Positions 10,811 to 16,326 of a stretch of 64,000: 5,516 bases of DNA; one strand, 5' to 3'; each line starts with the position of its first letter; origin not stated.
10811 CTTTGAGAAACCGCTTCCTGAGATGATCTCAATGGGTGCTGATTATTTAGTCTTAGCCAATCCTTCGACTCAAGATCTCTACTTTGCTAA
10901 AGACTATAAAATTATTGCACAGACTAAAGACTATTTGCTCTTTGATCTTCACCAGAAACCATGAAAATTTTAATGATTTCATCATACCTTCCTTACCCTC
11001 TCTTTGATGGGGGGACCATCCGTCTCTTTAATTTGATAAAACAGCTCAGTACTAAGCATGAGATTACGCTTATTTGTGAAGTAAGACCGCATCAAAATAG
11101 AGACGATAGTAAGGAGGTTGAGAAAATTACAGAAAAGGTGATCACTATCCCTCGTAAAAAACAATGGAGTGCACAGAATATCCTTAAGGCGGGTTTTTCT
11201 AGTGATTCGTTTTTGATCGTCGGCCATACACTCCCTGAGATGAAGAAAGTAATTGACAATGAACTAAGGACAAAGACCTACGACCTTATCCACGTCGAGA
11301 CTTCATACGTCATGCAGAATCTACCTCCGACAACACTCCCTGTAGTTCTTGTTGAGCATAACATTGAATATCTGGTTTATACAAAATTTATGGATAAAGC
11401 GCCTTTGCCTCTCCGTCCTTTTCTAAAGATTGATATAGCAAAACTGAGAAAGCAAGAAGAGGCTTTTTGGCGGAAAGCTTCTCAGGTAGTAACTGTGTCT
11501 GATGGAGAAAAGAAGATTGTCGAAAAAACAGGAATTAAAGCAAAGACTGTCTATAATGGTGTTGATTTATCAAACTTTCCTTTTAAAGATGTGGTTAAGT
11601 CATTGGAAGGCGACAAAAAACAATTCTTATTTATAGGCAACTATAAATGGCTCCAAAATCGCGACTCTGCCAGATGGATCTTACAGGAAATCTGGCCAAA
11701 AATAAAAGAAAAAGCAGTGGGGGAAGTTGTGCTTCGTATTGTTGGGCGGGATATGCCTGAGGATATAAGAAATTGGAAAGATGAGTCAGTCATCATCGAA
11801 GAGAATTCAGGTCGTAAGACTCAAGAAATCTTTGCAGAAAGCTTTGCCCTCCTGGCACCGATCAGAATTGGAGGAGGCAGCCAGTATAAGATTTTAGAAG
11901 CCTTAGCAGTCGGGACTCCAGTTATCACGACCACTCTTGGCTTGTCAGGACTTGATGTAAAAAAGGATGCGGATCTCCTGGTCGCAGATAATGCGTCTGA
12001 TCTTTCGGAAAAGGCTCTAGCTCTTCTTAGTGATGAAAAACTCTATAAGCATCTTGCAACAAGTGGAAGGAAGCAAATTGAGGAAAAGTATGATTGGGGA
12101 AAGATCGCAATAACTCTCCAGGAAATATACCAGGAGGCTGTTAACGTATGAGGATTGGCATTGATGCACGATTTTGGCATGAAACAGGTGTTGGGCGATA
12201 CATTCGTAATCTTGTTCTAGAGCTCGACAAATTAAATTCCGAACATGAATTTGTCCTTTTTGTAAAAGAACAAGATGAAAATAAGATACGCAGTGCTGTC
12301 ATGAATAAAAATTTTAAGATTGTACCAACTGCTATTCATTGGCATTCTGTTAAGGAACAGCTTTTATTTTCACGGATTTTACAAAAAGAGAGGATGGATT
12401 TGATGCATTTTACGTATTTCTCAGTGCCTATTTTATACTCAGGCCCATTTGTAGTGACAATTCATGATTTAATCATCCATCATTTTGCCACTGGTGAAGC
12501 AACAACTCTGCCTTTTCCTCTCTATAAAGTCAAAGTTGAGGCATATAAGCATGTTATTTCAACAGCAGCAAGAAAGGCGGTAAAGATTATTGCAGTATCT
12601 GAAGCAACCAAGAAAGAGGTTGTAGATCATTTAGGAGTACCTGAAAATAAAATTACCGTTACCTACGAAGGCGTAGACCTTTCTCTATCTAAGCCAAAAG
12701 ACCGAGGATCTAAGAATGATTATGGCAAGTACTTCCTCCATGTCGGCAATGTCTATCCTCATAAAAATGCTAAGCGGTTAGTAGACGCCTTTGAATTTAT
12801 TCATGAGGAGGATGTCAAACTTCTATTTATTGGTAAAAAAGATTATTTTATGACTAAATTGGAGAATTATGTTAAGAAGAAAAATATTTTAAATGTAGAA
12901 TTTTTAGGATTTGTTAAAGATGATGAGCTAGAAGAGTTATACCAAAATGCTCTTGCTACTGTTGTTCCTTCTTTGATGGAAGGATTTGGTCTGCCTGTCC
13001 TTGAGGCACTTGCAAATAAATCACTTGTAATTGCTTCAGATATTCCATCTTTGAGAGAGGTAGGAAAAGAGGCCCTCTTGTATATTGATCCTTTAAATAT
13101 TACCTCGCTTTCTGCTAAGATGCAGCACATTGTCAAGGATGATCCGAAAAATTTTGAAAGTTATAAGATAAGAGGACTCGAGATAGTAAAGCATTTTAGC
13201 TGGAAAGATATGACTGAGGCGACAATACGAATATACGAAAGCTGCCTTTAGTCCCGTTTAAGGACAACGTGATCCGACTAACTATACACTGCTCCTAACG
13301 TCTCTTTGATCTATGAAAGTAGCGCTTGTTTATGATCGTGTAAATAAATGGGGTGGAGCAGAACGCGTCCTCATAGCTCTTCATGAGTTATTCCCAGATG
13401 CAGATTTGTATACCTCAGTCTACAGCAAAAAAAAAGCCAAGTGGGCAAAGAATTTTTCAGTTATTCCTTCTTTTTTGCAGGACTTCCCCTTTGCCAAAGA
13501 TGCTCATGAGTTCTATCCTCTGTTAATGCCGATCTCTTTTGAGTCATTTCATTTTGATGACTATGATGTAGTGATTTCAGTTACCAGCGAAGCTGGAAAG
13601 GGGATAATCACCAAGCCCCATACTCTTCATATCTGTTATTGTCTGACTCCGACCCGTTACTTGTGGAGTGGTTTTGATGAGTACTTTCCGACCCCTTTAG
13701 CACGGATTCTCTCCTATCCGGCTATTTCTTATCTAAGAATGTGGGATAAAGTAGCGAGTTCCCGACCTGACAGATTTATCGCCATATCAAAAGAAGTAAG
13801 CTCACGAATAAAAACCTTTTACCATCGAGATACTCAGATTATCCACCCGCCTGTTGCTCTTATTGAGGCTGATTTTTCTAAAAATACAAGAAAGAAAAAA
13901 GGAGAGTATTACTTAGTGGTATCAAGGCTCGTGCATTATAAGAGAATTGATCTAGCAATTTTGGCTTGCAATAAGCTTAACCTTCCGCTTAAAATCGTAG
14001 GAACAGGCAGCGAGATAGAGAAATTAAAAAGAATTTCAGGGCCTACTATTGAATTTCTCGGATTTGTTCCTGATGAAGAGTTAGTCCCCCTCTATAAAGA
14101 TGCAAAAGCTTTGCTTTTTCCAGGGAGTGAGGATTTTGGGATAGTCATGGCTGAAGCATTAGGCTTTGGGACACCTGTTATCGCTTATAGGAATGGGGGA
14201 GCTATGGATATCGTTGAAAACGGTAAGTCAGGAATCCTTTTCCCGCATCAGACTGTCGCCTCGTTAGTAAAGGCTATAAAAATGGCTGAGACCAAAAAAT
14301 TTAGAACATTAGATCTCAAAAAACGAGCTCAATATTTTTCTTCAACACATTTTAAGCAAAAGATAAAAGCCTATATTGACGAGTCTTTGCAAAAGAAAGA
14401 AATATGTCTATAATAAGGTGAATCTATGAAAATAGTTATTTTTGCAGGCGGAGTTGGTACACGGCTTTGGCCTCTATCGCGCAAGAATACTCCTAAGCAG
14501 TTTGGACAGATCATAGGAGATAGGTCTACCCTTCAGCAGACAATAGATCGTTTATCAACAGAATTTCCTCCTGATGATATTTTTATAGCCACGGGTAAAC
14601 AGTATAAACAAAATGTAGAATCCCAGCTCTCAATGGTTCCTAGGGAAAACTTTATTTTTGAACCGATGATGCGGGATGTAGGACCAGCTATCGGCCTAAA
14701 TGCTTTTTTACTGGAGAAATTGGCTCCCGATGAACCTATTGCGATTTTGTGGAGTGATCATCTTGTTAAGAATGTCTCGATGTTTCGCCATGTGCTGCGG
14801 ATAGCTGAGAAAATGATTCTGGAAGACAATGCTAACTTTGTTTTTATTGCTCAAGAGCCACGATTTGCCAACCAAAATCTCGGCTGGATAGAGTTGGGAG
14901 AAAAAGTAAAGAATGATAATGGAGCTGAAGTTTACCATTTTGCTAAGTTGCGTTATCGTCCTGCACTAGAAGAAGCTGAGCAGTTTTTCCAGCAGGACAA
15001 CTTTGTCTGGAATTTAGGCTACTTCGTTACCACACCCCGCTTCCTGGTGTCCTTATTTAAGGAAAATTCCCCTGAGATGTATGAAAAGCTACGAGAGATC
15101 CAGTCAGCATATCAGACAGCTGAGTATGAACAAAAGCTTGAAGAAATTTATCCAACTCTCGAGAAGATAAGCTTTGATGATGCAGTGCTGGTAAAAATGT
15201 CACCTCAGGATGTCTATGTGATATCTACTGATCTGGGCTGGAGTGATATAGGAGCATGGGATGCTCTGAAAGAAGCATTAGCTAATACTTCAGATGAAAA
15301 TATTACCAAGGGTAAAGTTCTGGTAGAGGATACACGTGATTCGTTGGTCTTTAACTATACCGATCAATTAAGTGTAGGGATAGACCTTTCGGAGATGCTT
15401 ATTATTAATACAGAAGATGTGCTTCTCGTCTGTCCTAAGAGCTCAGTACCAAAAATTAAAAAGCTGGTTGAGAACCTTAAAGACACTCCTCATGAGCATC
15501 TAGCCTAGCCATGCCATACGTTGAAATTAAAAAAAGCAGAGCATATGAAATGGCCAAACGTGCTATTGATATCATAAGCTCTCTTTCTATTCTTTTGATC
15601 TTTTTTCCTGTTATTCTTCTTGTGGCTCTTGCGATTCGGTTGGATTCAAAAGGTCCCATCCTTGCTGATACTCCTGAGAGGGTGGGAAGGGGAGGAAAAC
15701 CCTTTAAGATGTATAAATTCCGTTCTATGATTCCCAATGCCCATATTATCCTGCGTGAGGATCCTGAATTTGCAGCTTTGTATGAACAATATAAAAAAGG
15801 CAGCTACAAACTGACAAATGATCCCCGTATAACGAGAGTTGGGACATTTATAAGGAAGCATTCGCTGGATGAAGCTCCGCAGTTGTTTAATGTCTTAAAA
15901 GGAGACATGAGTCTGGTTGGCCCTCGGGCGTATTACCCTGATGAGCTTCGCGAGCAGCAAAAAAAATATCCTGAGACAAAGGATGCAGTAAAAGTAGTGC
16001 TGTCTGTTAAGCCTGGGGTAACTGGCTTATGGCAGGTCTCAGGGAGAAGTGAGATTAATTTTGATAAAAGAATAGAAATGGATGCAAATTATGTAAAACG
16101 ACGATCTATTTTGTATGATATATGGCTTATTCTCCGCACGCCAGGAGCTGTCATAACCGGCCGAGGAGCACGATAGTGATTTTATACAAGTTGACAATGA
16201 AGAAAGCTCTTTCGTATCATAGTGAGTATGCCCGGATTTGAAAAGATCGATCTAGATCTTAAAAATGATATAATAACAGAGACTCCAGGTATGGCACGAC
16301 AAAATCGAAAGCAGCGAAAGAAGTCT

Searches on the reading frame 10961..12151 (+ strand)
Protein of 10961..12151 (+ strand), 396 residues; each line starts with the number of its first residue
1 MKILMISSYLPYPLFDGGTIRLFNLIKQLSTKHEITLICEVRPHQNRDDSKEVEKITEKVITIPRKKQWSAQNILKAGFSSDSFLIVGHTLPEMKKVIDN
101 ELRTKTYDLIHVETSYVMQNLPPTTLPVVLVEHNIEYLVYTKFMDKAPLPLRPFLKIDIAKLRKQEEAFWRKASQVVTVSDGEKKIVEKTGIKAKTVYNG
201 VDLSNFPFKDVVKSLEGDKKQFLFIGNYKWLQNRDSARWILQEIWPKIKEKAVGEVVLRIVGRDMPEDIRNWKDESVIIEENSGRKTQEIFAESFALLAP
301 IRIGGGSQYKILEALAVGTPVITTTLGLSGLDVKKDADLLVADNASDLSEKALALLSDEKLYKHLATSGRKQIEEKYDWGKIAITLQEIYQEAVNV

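Call 10: search_protein_families(library=pfam, proteins=[window:10961-12151:+], max_evalue=0.0001)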
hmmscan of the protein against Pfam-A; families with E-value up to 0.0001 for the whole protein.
window:10961-12151:+ (396 aa): 4 families
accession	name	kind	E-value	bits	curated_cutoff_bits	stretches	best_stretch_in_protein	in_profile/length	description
PF13692.12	Glyco_trans_1_4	-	3.3e-18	66.7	27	1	220-358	2-142/142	Glycosyl transferases group 1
PF13439.12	Glyco_transf_4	-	4.3e-11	43.6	28.5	1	17-204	3-169/170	Glycosyltransferase Family 4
PF00534.26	Glycos_transf_1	-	5e-08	33.1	26.4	1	215-372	11-172/172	Glycosyl transferases group 1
PF13524.12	Glyco_trans_1_2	-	5.7e-08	33.3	25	1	254-386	13-142/144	Glycosyl transferase-like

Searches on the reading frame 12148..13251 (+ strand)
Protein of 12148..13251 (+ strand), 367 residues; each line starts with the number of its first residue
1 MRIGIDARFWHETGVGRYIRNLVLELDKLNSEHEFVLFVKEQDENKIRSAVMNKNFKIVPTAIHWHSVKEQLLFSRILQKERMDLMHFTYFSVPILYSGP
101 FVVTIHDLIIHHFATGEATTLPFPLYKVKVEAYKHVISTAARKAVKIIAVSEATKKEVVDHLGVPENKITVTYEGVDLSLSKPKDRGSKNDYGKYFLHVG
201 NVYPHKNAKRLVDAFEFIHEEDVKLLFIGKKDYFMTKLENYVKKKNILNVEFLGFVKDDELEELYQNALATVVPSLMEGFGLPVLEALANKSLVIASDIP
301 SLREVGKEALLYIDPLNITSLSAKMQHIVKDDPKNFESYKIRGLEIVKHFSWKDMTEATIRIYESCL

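Call 10: search_protein_families(library=pfam, proteins=[window:12148-13251:+], max_evalue=0.0001)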
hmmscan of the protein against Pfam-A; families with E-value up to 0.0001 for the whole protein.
window:12148-13251:+ (367 aa): 5 families
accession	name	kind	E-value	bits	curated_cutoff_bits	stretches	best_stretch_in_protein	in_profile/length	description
PF00534.26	Glycos_transf_1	-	1e-28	100.5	26.4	1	188-334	10-161/172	Glycosyl transferases group 1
PF13692.12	Glyco_trans_1_4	-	6.1e-24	85.3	27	1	194-331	2-142/142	Glycosyl transferases group 1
PF13439.12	Glyco_transf_4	-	9.9e-18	65.2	28.5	1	14-179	3-169/170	Glycosyltransferase Family 4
PF13579.12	Glyco_trans_4_4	-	3.9e-08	34.2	29.7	1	13-172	1-155/158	Glycosyl transferase 4-like domain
PF20706.3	GT4-conflict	-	5.6e-06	26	26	1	138-290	141-304/385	Family 4 Glycosyltransferase in conflict systems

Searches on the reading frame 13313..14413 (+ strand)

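Call 10: search_protein_families(library=pfam, proteins=[window:13313-14413:+], max_evalue=0.0001)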
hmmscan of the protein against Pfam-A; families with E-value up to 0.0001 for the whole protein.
window:13313-14413:+ (366 aa): 3 families
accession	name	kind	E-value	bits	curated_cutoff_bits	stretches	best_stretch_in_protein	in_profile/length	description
PF00534.26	Glycos_transf_1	-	2.3e-28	99.3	26.4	1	185-338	3-168/172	Glycosyl transferases group 1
PF13692.12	Glyco_trans_1_4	-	8.5e-21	75.1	27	1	200-323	4-137/142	Glycosyl transferases group 1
PF20706.3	GT4-conflict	-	6.4e-06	25.8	26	1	157-304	152-323/385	Family 4 Glycosyltransferase in conflict systems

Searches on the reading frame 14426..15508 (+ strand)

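Call 10: search_protein_families(library=pfam, proteins=[window:14426-15508:+], max_evalue=0.0001)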
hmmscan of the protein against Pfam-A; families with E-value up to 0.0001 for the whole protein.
window:14426-15508:+ (360 aa): 2 families
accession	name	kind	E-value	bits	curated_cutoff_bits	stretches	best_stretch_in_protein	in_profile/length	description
PF00483.29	NTP_transferase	-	7.3e-23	81.8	21.2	1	3-289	2-243/245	Nucleotidyl transferase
PF22640.1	ManC_GMP_beta-helix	-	1.1e-05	25.7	27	1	302-351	7-55/55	MannoseP isomerase/GMP-like beta-helix domain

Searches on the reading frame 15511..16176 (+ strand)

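Call 10: search_protein_families(library=pfam, proteins=[window:15511-16176:+], max_evalue=0.0001)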
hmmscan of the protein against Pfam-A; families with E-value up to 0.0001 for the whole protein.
window:15511-16176:+ (221 aa): 1 family
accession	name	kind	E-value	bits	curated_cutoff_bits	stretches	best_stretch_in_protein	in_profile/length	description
PF02397.22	Bac_transf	-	2.7e-60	203.4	27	1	16-215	1-178/179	Bacterial sugar transferase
